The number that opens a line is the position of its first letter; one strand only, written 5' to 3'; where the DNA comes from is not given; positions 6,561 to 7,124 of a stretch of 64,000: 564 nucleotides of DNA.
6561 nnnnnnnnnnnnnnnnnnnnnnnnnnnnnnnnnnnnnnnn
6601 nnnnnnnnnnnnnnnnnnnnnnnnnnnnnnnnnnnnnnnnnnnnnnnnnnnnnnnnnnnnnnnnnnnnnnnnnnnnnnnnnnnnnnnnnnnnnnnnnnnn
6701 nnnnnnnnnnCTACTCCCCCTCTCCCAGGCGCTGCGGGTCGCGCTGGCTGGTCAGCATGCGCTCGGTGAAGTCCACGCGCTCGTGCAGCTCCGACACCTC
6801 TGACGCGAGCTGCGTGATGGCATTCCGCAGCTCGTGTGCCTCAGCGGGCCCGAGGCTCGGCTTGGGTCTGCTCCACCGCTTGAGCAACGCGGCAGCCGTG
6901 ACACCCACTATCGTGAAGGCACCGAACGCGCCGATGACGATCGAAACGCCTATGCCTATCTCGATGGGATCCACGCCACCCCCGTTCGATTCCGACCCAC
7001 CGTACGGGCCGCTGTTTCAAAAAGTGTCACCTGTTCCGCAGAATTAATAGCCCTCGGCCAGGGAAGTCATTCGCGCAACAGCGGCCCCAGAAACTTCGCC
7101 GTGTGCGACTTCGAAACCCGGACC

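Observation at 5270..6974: Six-fold tandem array of PspB-like mini-proteins immediately upstream of pspA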

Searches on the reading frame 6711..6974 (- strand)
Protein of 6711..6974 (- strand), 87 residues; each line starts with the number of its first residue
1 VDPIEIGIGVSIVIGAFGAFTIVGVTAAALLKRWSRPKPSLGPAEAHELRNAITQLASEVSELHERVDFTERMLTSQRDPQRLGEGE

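Call 3: search_protein_families(library=pfam, max_evalue=10, proteins=[window:6711-6974:-])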
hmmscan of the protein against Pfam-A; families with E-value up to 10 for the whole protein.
window:6711-6974:- (87 aa): 3 families
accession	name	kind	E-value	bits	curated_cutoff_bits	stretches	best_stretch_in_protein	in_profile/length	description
PF19545.4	DUF6069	-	0.036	14.6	27.2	1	8-37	45-75/129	Family of unknown function (DUF6069)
PF19111.5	DUF5798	-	0.12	13.1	27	1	47-78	25-56/89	Family of unknown function (DUF5798)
PF14362.11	DUF4407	-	6.4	6.4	31.3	1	45-82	135-172/297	Domain of unknown function (DUF4407)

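Call 4: search_protein_families(library=ncbifam, max_evalue=10, proteins=[window:6711-6974:-])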
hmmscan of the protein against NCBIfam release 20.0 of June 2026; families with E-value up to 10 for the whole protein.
window:6711-6974:- (87 aa): 1 family
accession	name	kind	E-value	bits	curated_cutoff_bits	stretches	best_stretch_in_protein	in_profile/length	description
TIGR02976.1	phageshock_pspB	equivalog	0.0017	18.6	51.7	1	13-77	6-68/75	envelope stress response membrane protein PspB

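Call 6: find_homologous_proteins(query=A1, max_evalue=0.001)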
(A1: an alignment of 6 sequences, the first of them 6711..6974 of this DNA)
Query A1 (6 sequences) (87 aa, profile of the alignment): 3153 proteins with E <= 0.001 among 5665 candidates; the best 120 are listed.
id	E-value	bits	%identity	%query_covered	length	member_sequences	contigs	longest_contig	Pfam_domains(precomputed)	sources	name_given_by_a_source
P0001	7.6e-28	114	32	99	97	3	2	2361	-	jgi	jgi:hypothetical protein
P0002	1.2e-27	114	37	82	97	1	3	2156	-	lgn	-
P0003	1.4e-27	113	40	82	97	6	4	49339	-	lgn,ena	-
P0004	2.1e-27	113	38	45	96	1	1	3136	-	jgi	jgi:hypothetical protein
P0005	2.8e-27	112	38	78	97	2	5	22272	-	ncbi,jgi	jgi:hypothetical protein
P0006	3.3e-27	112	33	98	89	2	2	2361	-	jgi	jgi:hypothetical protein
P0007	4.5e-27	112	39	78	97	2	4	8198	-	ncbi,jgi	jgi:hypothetical protein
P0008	9.0e-27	111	36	45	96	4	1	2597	-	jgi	jgi:hypothetical protein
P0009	1.0e-26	111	37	82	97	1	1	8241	-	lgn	-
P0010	3.5e-26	109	41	51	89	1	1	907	-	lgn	-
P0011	1.1e-25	107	40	78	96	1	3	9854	-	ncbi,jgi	jgi:hypothetical protein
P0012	1.1e-25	107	43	51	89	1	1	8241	-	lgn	-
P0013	2.7e-25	106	34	98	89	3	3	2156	-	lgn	-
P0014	3.4e-25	106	53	39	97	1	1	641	-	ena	-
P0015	7.8e-25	105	41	44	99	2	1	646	-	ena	-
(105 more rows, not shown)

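Call 7: find_related_loci(query=A1, collection=genome_contigs, flank=8000)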
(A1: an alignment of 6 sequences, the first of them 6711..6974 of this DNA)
Query A1 (87 aa) in genome_contigs; peptide patterns used: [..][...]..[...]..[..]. (x = any residue, [..] = any of these).
597 stretches matched a pattern (row limit reached: there are more); 372 encode a relative of the query (tblastn E <= 1e-3); the best 80 are kept; 80 distinct loci.
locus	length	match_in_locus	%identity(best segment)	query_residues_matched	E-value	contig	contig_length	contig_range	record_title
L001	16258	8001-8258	78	2-87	2e-43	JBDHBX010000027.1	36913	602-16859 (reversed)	MAG: Gemmatimonadota bacterium isolate M8-12_Bin_273 M8-12_Bin_273_scaffold_2242, whole genome shotgun sequence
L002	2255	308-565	78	2-87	8e-43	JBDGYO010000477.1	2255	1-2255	MAG: Gemmatimonadota bacterium isolate M3-38_Bin_121 M3-38_Bin_121_scaffold_463115, whole genome shotgun sequence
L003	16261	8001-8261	60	1-87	3e-30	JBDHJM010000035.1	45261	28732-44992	MAG: Gemmatimonadota bacterium isolate BHB10-26_Bin_197 BHB10-26_Bin_197_scaffold_6191, whole genome shotgun sequence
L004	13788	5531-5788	51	2-87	8e-27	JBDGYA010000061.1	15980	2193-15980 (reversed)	MAG: Gemmatimonadota bacterium isolate M3-30_Bin_280 M3-30_Bin_280_scaffold_9594, whole genome shotgun sequence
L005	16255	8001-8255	53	2-87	2e-24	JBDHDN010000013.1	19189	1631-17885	MAG: Gemmatimonadota bacterium isolate M8-32_Bin_256 M8-32_Bin_256_scaffold_7895, whole genome shotgun sequence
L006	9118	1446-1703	50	1-86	6e-24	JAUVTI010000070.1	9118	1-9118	MAG: Gemmatimonadales bacterium isolate CSMAG_762 CSMAG_762_k141_472802_length_9118_cov_8.0000, whole genome shotgun seq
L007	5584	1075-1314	45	2-83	5e-21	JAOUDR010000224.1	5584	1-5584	MAG: Gemmatimonadota bacterium isolate 4_1_Jan_SF_Bin35 4_1_Jan_SF_Bin35_scaffold_7369_c1, whole genome shotgun sequence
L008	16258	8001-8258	37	1-87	5e-14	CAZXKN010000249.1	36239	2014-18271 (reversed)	MAG TPA_asm: uncultured Gemmatimonadaceae bacterium isolate binchicken_co279_228 genome assembly, contig: k141_2621480,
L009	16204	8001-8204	42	18-86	1e-13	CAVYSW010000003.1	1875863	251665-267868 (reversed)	MAG: uncultured Gemmatimonadales bacterium isolate MFD05942.bin.1.466 genome assembly, contig: contig_25011, whole genom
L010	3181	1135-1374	41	2-83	2e-13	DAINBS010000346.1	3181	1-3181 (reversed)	MAG TPA_asm: Gemmatimonadales bacterium isolate CTOTU25590 NODE_26506_length_3181_cov_5.391235, whole genome shotgun seq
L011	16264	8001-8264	42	1-83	2e-13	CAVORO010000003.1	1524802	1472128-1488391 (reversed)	MAG: Miltoncostaeaceae bacterium isolate MFD09964.bin.2.159 genome assembly, contig: contig_320, whole genome shotgun se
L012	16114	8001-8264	40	1-85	6e-12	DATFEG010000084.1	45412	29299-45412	MAG TPA_asm: Gemmatimonadales bacterium isolate SMAG_U8601 k141_1308426, whole genome shotgun sequence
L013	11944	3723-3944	41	16-84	3e-11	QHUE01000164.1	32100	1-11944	MAG: Gemmatimonadetes bacterium isolate AG35 14_0903_16_40cm_scaffold_11020_curated, whole genome shotgun sequence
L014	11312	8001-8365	56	1-87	3e-11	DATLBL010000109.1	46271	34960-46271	MAG TPA_asm: Gemmatimonadales bacterium isolate SMAG_U14297 k141_6949389, whole genome shotgun sequence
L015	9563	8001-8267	43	1-84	5e-11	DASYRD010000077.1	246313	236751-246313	MAG TPA_asm: Gemmatimonadales bacterium isolate SMAG_U4502 k141_1100716, whole genome shotgun sequence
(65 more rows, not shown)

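Call 12: search_protein_families(library=pfam, alignment_id=A2, max_evalue=1)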
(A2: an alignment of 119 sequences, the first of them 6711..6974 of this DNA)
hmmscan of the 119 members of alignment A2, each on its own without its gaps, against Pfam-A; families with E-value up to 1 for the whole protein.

A. member 1, window:6711-6974:- (87 aa): 2 families
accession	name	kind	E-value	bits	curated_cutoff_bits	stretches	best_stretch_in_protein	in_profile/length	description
PF19545.4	DUF6069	-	0.036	14.6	27.2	1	8-37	45-75/129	Family of unknown function (DUF6069)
PF19111.5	DUF5798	-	0.12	13.1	27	1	47-78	25-56/89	Family of unknown function (DUF5798)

B. families by the number of members that match (of 119 scanned): 94 families (the first 25 are shown)
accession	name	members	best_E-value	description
PF15361.11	RIC3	25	5.2e-07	Resistance to inhibitors of cholinesterase homologue 3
PF14077.11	WD40_alt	25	0.016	Alternative WD40 repeat motif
PF06667.17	PspB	24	0.015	Phage shock protein B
PF08637.16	NCA2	22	0.0029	ATP synthase regulation protein NCA2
PF19908.4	DUF6381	21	0.00014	Family of unknown function (DUF6381)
PF23991.1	DUF7310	16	0.022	Coiled-coil region of unknown function (DUF7310)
PF08954.16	Trimer_CC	16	0.082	Trimerisation motif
PF16331.10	TolA_bind_tri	15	0.0066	TolA binding protein trimerisation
PF10393.14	Matrilin_ccoil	14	0.0043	Trimeric coiled-coil oligomerisation domain of matrilin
PF01166.23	TSC22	14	0.047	TSC-22/dip/bun family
PF08663.15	HalX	12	0.0013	HalX domain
PF20567.3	DUF6776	12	0.033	Family of unknown function (DUF6776)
PF04210.18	MtrG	11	0.11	Tetrahydromethanopterin S-methyltransferase, subunit G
PF14712.11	Snapin_Pallidin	9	0.0038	Snapin/Pallidin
PF06891.17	P2_Phage_GpR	9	0.0057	P2 phage tail completion protein R (GpR)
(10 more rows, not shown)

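Call 13: search_protein_families(library=ncbifam, alignment_id=A2, max_evalue=1)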
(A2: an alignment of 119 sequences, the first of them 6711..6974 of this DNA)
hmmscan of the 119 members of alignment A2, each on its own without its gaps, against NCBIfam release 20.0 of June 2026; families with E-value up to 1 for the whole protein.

A. member 1, window:6711-6974:- (87 aa): 1 family
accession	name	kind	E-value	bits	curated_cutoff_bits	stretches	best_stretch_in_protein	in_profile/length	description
TIGR02976.1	phageshock_pspB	equivalog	0.0017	18.6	51.7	1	13-77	6-68/75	envelope stress response membrane protein PspB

B. families by the number of members that match (of 119 scanned): 69 families (the first 25 are shown)
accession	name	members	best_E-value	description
TIGR02976.1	phageshock_pspB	41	0.0017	envelope stress response membrane protein PspB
TIGR02978.1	phageshock_pspC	30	0.00088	envelope stress response membrane protein PspC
TIGR02741.1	TraQ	24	0.0062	type-F conjugative transfer system pilin chaperone TraQ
TIGR01149.1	mtrG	22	0.022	tetrahydromethanopterin S-methyltransferase subunit MtrG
NF010287.0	PRK13727.1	19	0.013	type-F conjugative transfer system pilin chaperone TraQ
TIGR03765.1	ICE_PFL_4695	17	0.0086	PFL_4695 family integrating conjugative element protein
NF006800.0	PRK09303.1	12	0.022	histidine kinase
NF009344.0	PRK12705.1-1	11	0.0053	hypothetical protein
NF009647.0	PRK13182.1-2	11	0.011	chromosome-anchoring protein RacA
NF040576.1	T2SS_GspM_XpsM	10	0.00016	type II secretion system protein GspM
NF003433.0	PRK04949.1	9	0.0032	sulfate transporter CysZ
NF046118.1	T4SS_BAB2_0123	8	0.0089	BAB2_0123 family type IV secretion system effector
NF008830.0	PRK11877.1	7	0.0064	photosystem I reaction center subunit VIII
NF006993.0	PRK09458.1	7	0.017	envelope stress response membrane protein PspB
TIGR03476.1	HpnL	6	0.048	putative membrane protein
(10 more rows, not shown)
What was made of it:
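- PspB is the most frequently hit NCBIfam model (call 13).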

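Call 24: search_protein_representatives(alignment_id=A2)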
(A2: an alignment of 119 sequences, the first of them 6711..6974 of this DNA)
Query: 119 sequences, 95 profile positions. Proteins with E-value up to 0.001 (for the whole library): 3115; up to 1e-10: 673; up to 1e-30: 0. The best 150 are listed.
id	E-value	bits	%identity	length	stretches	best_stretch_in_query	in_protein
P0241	4.2e-30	120.0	-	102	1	1-94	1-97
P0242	5.9e-29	116.3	-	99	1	1-93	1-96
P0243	5.1e-28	113.3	-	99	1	1-95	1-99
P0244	5.3e-26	106.8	-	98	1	1-94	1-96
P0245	9.8e-25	102.7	-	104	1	4-94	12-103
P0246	1.7e-24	102.0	-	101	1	7-94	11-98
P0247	1.2e-23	99.2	-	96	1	4-91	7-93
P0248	1.7e-23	98.7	-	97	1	3-94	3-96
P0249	3.1e-22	94.7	-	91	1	1-89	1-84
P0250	6.7e-22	93.7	-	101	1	3-94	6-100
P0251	1.9e-21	92.2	-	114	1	4-94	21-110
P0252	3.9e-21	91.2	-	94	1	3-93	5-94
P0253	4.1e-21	91.1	-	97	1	6-94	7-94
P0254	4.8e-21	90.9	-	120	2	9-86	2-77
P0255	6.5e-21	90.5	-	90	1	9-95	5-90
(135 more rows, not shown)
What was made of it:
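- About 3,100 homologous clusters exist (call 24).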

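Call 46: predict_structure(alignment_id=A2)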
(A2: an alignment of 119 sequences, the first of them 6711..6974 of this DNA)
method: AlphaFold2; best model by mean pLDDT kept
length: 87 residues; sequences in the alignment: 119
mean_pLDDT: 86.0   pTM: 0.40
mean pLDDT of the five models: 86.0, 85.9, 84.1, 82.2, 80.3
residues with pLDDT >= 90: 47; 70-90: 25; 50-70: 14; < 50: 1
segments of 3 or more residues with pLDDT < 50: none
pLDDT, mean of each block of 10 residues (from residue 1): 86 94 89 76 88 98 98 83 53
secondary structure, 60 per line:
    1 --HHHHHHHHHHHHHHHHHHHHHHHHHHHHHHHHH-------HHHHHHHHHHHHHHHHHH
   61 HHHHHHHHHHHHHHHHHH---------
elements in order: H3-35 H43-78
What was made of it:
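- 6711..6974 (-): Paralogue 1 (87 aa, GTG start): TM helix, basic linker, cytoplasmic helix with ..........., tail RLGEGE. AF2 predicts helices 3-35 and 43-78, pLDDT 86 (call 46).
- On PspB (PF06667 / TIGR02976): AF2 helices at 3-35 and 43-78 (call 46).
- AF2 predicts helices at 3-35 and 43-78, with pLDDT about 98 over residues 51-70 of the second helix (call 46).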

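Call 49: fold_search(model_id=the predicted structure, library=pdb)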
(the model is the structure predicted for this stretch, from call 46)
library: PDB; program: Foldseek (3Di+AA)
matches with E <= 10: 1; with E <= 0.001: 0
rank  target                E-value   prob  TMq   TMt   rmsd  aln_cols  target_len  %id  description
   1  4dci_D                6.2e+00  0.11  0.45  0.28  14.1        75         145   21  Crystal structure of unknown funciton protein from Synechococcus sp. WH 8102 (released 2012-02-01)
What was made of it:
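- Tried and rejected: Foldseek of the AF2 model against the PDB found nothing at E<6 (call 49).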

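Call 50: search_solved_structures(query=A2, max_evalue=10, show_alignments=2)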
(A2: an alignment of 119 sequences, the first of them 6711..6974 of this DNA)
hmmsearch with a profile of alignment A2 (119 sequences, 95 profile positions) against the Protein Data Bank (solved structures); distinct sequences matched with E-value up to 10: 22.
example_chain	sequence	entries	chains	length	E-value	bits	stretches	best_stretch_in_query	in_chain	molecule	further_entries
8jb3_A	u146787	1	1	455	0.064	16.8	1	65-93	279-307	IMP-specific 5'-nucleotidase 1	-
8j6h_A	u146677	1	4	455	0.064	16.7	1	65-93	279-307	IMP-specific 5'-nucleotidase 1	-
6to3_AAA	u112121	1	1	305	0.093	16.2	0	11-43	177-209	Glutathione transferase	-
3he4_B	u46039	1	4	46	0.16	15.5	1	48-78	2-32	SYNZIP5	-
7pgf_C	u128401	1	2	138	0.3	14.6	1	7-63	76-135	Ion transporter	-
6uec_A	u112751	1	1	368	0.31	14.6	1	27-75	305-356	UDP-3-O-acylglucosamine N-acyltransferase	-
6ued_A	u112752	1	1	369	0.31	14.6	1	27-75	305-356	UDP-3-O-acylglucosamine N-acyltransferase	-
3pmo_A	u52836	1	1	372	0.31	14.5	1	27-75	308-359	UDP-3-O-[3-hydroxymyristoyl] glucosamine N-acyltransferase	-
4p6z_V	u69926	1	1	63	0.43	14.1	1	22-60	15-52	Protein Vpu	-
3bo0_A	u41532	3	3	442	0.6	13.6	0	2-42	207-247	PREPROTEIN TRANSLOCASE SecY SUBUNIT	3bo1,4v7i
2m0q_A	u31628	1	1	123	0.72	13.4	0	10-70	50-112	Potassium voltage-gated channel subfamily E member 2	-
6gap_A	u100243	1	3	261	0.85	13.1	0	45-80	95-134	Outer capsid protein sigma-1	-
5apt_A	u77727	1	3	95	0.88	13.1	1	43-73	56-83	GENERAL CONTROL PROTEIN GCN4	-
5apu_A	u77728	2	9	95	1.2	12.7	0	43-73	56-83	GENERAL CONTROL PROTEIN GCN4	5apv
5aps_A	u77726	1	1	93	1.7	12.2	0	45-73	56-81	GENERAL CONTROL PROTEIN GCN4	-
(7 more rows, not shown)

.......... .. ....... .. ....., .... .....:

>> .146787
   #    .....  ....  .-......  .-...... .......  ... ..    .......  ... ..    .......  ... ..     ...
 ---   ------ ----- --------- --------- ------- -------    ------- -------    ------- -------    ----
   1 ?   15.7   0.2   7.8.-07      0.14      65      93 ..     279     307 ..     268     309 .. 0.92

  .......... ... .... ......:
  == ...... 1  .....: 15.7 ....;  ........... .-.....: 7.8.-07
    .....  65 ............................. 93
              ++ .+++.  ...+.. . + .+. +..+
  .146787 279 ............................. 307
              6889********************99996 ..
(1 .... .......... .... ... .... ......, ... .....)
